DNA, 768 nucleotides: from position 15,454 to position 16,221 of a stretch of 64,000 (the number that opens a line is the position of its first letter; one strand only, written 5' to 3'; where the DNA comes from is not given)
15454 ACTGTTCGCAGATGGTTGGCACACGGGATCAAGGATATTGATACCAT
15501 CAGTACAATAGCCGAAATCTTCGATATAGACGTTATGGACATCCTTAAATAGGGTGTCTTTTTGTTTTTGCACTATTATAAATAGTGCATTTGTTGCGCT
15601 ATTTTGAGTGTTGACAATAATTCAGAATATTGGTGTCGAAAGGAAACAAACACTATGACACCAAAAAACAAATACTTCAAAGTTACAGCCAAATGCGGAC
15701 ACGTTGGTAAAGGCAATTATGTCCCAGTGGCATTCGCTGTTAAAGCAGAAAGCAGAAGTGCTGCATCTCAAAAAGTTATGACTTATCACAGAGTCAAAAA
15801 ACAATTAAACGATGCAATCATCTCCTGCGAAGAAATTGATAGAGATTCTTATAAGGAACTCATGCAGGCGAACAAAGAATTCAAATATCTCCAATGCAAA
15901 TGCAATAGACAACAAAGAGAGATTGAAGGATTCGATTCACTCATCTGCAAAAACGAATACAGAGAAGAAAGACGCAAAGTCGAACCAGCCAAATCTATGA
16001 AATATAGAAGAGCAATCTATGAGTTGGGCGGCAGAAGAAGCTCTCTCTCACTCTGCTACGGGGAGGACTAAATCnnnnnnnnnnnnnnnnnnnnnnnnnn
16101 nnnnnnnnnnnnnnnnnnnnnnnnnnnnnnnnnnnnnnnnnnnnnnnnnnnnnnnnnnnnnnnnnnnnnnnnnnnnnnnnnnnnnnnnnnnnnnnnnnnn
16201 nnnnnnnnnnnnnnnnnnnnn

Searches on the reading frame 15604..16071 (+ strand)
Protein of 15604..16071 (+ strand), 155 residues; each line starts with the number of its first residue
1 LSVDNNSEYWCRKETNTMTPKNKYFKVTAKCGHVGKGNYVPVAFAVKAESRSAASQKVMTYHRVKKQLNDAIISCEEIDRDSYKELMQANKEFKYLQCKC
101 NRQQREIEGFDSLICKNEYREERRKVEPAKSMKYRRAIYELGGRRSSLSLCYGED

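Call 6: search_protein_families(library=pfam, proteins=[window:15604-16071:+], max_evalue=1)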
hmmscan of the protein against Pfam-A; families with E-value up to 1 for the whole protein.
window:15604-16071:+ (155 aa): 3 families
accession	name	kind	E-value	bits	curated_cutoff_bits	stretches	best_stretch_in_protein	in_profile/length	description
PF22035.1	Lpg0393_VPS9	-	0.07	13.7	27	1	52-95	87-128/149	Lpg0393 VPS9-like domain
PF06876.18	SCRL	-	0.15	12.7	23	1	74-104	27-57/67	Plant self-incompatibility response (SCRL) protein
PF10732.14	DUF2524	-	0.35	11.6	25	0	58-106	15-66/84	Protein of unknown function (DUF2524)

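Call 111: search_protein_families(library=padloc, proteins=[window:15604-16068:+], max_evalue=0.01)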
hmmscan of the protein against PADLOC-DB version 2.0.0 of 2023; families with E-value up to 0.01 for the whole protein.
window:15604-16068:+ (155 aa): 0 families
